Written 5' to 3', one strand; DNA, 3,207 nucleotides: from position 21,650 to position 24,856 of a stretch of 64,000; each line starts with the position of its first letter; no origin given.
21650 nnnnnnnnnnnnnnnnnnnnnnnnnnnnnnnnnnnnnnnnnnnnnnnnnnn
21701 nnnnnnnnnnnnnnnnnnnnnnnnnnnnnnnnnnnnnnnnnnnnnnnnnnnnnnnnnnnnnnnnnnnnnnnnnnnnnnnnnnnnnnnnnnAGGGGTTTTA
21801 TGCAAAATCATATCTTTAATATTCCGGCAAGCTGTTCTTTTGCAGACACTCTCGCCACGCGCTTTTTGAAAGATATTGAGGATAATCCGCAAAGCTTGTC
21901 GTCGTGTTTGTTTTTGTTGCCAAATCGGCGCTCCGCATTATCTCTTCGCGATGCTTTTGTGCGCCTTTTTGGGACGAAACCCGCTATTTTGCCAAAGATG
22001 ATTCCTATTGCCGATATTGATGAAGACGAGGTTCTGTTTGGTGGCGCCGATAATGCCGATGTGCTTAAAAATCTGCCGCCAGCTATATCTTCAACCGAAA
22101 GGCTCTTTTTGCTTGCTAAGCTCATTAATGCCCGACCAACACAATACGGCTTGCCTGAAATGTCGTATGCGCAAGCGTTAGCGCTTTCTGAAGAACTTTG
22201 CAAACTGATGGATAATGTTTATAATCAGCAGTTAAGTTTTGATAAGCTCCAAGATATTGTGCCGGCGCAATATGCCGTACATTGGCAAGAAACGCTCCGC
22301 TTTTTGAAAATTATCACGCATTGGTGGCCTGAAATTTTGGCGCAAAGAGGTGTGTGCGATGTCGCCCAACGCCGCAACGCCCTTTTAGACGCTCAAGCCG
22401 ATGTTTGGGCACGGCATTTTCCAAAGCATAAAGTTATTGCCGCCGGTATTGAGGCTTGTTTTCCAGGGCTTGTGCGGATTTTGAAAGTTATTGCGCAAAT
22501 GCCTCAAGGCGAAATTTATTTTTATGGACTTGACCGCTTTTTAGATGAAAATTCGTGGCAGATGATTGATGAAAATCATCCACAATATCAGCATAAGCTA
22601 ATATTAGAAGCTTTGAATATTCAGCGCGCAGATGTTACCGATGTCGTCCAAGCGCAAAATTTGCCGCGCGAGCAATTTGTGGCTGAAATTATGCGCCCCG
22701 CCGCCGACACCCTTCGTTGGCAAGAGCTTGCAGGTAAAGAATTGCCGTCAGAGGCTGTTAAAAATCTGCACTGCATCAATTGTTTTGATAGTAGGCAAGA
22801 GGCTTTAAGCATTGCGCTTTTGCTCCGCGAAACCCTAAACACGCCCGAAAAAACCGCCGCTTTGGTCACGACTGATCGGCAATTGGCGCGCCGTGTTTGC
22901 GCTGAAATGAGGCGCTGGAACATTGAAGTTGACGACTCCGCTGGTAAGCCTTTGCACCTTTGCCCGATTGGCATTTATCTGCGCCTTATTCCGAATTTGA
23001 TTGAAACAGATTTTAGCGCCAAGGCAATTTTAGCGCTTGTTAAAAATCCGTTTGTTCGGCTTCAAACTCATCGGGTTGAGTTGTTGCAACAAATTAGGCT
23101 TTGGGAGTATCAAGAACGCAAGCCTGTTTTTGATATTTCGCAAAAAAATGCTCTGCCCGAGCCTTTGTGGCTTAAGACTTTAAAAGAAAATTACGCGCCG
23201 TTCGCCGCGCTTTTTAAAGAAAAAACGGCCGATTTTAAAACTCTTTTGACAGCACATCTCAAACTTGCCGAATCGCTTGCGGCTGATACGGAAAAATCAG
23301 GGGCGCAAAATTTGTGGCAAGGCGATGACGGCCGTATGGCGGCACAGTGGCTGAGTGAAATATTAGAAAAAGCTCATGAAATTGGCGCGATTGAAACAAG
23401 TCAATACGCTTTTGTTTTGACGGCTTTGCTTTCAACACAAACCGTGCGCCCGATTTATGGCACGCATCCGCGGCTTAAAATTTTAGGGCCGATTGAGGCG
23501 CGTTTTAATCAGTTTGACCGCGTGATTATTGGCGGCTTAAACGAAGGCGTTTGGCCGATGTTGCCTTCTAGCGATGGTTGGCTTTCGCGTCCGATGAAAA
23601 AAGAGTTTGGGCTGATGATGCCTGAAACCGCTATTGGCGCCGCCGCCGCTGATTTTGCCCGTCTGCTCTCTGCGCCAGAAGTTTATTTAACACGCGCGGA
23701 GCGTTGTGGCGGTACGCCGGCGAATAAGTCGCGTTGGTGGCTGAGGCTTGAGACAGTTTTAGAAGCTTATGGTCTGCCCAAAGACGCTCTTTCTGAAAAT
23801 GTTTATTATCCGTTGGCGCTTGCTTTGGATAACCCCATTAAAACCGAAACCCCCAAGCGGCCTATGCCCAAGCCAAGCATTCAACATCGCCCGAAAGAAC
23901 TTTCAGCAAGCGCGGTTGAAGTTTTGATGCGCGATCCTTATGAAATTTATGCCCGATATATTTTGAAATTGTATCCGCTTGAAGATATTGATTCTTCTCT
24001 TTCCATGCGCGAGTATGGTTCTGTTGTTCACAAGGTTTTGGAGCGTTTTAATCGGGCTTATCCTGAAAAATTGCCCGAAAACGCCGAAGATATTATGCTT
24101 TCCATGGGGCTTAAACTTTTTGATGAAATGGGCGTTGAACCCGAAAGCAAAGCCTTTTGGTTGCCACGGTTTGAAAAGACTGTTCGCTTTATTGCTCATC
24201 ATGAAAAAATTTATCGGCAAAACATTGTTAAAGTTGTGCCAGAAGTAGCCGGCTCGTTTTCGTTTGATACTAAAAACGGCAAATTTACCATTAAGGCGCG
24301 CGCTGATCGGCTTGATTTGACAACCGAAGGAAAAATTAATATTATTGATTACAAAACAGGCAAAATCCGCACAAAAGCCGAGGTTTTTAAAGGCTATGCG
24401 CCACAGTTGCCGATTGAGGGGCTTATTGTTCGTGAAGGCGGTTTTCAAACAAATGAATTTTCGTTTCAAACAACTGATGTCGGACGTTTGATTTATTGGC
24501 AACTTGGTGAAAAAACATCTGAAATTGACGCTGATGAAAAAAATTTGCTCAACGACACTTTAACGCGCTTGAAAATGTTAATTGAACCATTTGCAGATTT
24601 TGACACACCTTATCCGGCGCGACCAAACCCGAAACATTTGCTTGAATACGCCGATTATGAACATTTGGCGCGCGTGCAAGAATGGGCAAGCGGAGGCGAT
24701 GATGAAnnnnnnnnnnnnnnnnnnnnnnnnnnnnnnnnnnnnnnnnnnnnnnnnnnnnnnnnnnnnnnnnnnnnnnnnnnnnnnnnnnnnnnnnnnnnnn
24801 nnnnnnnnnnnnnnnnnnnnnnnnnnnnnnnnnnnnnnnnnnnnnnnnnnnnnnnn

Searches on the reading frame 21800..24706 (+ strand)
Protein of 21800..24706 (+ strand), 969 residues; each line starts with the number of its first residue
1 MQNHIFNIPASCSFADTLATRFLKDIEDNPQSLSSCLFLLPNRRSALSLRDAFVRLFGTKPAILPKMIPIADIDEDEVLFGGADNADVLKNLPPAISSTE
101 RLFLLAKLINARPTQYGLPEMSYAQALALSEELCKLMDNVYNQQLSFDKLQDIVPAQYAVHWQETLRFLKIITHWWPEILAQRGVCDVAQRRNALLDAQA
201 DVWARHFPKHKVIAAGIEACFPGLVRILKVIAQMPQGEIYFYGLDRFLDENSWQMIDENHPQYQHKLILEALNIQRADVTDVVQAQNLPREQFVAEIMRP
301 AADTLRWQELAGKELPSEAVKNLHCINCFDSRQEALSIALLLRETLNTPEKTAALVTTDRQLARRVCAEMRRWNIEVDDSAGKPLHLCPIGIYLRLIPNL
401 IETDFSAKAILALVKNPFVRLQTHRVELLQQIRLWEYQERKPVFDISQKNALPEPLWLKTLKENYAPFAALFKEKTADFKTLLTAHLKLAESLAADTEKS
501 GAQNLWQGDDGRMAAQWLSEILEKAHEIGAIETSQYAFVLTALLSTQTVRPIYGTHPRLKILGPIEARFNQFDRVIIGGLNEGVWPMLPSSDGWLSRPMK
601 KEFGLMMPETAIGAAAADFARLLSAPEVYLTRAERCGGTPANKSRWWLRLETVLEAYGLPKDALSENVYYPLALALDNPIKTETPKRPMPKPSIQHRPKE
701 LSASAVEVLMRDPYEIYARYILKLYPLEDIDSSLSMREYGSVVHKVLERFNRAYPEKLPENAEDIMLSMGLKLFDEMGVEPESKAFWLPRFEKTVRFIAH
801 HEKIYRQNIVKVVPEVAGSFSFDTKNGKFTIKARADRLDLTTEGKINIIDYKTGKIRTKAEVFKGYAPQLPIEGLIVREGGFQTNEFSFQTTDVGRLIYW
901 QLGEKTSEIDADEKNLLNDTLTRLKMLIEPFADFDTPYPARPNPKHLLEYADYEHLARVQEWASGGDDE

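Call 10: search_protein_families(library=pfam, proteins=[window:21800-24706:+], max_evalue=0.01)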
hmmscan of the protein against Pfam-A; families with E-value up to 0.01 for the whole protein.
window:21800-24706:+ (969 aa): 1 family
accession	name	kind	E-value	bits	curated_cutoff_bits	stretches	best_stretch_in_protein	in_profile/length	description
PF12705.13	PDDEXK_1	-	6.5e-24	85.6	22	1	700-944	1-235/247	PD-(D/E)XK nuclease superfamily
